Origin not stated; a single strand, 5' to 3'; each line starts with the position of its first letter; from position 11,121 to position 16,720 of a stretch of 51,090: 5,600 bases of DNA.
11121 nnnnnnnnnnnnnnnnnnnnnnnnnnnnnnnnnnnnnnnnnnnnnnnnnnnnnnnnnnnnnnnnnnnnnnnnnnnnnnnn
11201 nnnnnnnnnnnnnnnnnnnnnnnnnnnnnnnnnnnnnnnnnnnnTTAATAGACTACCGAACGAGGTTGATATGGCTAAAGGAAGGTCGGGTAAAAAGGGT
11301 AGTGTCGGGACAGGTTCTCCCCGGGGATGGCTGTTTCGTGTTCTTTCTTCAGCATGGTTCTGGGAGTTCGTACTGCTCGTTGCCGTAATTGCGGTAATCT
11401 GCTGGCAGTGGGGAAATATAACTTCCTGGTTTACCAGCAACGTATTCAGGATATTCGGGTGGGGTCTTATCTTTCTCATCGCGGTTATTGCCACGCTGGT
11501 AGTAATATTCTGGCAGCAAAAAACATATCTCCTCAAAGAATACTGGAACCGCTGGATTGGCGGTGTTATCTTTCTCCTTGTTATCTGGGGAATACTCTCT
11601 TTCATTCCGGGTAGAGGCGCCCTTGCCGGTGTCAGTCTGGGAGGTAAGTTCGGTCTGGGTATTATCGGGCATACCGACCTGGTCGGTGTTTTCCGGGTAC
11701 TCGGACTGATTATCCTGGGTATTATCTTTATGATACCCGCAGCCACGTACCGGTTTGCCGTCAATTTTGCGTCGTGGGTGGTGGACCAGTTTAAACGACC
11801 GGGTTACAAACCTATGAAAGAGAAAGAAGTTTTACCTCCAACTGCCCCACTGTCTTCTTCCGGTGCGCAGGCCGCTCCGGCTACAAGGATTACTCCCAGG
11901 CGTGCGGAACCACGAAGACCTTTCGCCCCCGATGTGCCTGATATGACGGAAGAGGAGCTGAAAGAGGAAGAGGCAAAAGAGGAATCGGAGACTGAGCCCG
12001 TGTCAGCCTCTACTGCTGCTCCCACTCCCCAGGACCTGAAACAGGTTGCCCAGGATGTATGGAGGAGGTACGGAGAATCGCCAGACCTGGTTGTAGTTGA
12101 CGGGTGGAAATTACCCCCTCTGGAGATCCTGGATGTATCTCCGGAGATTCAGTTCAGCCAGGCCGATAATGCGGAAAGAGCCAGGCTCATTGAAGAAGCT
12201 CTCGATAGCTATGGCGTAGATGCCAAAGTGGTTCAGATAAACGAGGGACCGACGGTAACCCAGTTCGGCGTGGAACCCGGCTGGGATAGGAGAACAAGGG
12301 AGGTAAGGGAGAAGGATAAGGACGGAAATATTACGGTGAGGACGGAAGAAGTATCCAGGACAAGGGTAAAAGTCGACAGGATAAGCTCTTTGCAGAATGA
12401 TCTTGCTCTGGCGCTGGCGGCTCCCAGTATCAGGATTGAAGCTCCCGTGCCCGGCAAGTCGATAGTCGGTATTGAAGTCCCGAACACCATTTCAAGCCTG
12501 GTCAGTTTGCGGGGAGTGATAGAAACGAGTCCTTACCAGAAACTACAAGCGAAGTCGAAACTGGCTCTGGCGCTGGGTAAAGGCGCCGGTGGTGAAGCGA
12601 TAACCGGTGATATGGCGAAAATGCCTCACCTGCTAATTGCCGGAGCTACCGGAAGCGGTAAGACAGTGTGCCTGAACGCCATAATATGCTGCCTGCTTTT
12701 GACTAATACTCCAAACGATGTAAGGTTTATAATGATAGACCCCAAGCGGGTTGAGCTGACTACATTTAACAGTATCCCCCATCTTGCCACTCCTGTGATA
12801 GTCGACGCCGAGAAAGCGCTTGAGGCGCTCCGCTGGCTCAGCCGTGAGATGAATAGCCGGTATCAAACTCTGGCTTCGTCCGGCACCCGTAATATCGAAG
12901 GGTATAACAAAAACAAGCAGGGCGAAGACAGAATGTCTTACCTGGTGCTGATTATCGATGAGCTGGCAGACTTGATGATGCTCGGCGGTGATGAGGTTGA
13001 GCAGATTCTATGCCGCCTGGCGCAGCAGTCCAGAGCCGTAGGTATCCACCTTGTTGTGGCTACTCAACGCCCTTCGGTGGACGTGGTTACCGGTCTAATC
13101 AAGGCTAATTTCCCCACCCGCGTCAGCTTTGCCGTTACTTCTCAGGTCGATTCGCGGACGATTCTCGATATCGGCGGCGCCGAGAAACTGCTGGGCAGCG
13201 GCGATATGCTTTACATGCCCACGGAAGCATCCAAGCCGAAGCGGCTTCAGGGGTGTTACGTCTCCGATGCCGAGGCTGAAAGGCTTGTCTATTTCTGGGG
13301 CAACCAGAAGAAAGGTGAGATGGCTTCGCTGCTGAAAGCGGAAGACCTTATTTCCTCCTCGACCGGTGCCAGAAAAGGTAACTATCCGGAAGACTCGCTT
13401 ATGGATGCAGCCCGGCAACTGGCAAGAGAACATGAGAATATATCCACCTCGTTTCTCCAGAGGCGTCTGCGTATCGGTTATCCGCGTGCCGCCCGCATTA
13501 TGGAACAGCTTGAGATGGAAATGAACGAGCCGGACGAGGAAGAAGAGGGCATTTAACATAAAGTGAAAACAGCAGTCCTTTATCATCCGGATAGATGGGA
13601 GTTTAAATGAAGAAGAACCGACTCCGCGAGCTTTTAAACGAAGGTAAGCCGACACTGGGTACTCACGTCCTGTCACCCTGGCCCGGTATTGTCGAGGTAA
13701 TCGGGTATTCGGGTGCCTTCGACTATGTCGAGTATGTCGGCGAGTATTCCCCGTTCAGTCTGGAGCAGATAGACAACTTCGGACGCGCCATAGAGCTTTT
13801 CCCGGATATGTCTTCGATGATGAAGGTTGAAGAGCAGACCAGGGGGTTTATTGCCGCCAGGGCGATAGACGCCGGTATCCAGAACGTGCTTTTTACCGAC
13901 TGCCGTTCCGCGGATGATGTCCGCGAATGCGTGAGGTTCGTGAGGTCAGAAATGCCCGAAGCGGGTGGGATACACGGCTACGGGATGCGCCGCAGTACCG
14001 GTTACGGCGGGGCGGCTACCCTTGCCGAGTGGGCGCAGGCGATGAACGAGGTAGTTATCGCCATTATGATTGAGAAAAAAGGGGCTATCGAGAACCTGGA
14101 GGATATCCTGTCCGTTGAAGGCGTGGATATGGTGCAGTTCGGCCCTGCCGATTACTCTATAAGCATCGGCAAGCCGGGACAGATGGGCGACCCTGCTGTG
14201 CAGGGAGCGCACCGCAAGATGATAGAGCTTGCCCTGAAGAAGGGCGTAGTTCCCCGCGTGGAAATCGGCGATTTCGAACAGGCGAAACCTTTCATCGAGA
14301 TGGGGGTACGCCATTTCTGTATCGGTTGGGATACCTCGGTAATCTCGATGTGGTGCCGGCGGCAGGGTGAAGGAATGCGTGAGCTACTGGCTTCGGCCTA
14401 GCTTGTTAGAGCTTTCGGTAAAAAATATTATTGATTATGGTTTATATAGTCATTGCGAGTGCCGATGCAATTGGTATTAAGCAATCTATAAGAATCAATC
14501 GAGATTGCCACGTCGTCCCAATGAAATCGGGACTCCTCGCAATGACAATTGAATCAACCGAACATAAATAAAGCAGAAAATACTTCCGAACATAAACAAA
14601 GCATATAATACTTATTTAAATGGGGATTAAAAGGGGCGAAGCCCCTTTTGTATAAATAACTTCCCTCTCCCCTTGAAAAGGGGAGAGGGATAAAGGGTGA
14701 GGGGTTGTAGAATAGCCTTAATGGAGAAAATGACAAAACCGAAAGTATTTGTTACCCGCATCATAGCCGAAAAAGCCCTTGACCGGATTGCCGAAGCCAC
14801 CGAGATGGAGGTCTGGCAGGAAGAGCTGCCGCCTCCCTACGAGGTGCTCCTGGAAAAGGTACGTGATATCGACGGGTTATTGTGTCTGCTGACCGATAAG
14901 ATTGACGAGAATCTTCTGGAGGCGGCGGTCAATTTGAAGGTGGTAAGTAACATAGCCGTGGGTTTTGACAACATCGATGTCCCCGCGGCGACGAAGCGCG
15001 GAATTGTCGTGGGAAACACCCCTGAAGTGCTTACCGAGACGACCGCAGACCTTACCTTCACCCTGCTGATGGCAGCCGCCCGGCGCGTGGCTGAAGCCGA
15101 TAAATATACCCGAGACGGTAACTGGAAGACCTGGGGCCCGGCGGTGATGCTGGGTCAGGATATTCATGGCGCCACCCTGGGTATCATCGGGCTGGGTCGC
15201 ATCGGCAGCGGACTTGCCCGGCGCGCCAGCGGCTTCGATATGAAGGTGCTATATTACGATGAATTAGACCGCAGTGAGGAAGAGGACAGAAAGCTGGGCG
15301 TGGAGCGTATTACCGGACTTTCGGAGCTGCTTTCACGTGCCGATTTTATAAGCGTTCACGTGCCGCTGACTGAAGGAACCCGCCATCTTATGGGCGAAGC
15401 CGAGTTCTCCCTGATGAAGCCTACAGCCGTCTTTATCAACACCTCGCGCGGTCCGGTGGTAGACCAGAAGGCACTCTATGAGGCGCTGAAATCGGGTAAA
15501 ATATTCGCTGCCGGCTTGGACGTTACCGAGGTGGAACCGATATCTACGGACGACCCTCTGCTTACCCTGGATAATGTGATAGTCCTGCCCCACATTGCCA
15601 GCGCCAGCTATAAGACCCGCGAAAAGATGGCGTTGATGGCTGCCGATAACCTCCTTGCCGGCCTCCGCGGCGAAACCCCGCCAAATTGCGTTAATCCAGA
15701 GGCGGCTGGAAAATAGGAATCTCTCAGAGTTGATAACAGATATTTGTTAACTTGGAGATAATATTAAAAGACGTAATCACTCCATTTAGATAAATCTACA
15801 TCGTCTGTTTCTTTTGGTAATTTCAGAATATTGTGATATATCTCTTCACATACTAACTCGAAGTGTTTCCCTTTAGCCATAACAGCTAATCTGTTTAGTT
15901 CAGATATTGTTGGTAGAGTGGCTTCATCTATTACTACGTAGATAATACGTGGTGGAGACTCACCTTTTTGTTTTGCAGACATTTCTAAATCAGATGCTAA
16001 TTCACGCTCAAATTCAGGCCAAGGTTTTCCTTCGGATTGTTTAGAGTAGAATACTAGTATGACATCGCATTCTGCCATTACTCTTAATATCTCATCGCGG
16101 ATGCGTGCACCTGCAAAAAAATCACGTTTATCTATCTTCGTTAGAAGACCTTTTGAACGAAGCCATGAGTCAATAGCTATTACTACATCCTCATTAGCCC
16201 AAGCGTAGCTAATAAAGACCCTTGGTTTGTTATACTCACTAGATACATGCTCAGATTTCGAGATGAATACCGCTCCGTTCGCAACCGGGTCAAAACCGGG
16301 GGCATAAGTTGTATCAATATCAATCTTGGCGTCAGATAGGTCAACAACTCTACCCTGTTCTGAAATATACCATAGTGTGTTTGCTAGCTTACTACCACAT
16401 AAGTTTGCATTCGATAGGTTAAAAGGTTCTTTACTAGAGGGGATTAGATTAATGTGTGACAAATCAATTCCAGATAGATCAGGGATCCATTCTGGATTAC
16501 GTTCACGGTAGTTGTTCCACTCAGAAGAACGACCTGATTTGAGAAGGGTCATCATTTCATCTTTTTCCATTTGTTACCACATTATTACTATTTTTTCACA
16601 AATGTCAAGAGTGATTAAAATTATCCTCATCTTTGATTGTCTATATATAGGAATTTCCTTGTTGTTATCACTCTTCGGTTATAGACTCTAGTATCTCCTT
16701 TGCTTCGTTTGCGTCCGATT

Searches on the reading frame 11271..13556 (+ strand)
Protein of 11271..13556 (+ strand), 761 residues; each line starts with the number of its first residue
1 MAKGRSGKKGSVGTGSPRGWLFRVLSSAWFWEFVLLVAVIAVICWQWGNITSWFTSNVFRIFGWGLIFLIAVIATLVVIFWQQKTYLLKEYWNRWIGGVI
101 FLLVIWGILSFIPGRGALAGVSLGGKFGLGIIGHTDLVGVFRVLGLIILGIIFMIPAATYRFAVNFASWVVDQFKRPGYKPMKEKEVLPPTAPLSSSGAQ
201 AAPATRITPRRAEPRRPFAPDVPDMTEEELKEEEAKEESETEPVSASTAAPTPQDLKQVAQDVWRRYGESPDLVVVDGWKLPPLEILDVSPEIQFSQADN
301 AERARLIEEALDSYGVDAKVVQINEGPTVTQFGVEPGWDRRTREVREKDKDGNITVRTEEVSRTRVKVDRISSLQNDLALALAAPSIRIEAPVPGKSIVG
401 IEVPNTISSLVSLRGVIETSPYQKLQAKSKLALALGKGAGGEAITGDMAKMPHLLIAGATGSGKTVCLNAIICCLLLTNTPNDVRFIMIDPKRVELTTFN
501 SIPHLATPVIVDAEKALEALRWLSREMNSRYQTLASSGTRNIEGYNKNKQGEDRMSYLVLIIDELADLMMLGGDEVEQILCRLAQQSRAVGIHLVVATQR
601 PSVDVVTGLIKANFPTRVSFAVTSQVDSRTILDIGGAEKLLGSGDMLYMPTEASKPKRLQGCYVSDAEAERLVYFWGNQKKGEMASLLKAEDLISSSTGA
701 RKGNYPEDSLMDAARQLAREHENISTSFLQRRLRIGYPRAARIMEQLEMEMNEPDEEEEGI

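Call 24: search_protein_families(library=pfam, proteins=[window:11271-13556:+], max_evalue=0.00001)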
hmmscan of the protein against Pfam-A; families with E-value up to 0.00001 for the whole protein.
window:11271-13556:+ (761 aa): 3 families
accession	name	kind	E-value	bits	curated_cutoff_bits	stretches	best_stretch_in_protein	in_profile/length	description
PF01580.24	FtsK_SpoIIIE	-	5.7e-59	199.7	24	1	426-603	13-221/221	FtsK/SpoIIIE family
PF17854.6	FtsK_alpha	-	1.2e-26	93.2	22.9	1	281-405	1-101/101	FtsK alpha domain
PF09397.16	FtsK_gamma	-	1.1e-15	57.5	30.6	1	707-750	3-46/63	Ftsk gamma domain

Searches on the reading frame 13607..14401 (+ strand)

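Call 24: search_protein_families(library=pfam, proteins=[window:13607-14401:+], max_evalue=0.00001)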
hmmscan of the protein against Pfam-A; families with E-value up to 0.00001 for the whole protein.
window:13607-14401:+ (264 aa): 1 family
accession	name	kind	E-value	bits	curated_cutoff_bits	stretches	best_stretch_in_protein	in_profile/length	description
PF03328.21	HpcH_HpaI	-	5.5e-18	65.5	25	1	67-244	57-216/221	HpcH/HpaI aldolase/citrate lyase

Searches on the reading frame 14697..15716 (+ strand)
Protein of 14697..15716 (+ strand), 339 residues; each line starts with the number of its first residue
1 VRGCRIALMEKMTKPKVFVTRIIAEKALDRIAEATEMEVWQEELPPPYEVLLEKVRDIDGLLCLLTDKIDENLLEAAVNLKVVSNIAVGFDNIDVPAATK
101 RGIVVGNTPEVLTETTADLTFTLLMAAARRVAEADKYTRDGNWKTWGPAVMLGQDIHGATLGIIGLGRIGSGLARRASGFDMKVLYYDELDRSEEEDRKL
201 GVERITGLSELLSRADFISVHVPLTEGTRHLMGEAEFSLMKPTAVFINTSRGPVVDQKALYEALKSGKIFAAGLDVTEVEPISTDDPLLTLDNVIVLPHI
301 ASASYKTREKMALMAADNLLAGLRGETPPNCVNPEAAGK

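Call 25: search_protein_families(library=pfam, proteins=[window:14697-15716:+], max_evalue=0.00001)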
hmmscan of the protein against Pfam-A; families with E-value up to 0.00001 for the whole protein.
window:14697-15716:+ (339 aa): 3 families
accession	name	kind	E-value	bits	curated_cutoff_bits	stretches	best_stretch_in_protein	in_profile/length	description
PF02826.25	2-Hacid_dh_C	-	1.2e-65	220.7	25.1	1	121-301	1-178/178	D-isomer specific 2-hydroxyacid dehydrogenase, NAD binding domain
PF00389.36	2-Hacid_dh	-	1.6e-34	118.9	24.6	1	18-333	2-134/134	D-isomer specific 2-hydroxyacid dehydrogenase, catalytic domain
PF03446.21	NAD_binding_2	-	1.6e-06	28.7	21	1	161-270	2-113/161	NAD binding domain of 6-phosphogluconate dehydrogenase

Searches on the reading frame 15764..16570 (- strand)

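Call 25: search_protein_families(library=pfam, proteins=[window:15764-16570:-], max_evalue=0.00001)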
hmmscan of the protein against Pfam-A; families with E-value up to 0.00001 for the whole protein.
window:15764-16570:- (268 aa): 1 family
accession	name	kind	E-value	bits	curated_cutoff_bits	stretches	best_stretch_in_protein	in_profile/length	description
PF13676.11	TIR_2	-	6.9e-15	56.1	28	1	118-226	1-104/122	TIR domain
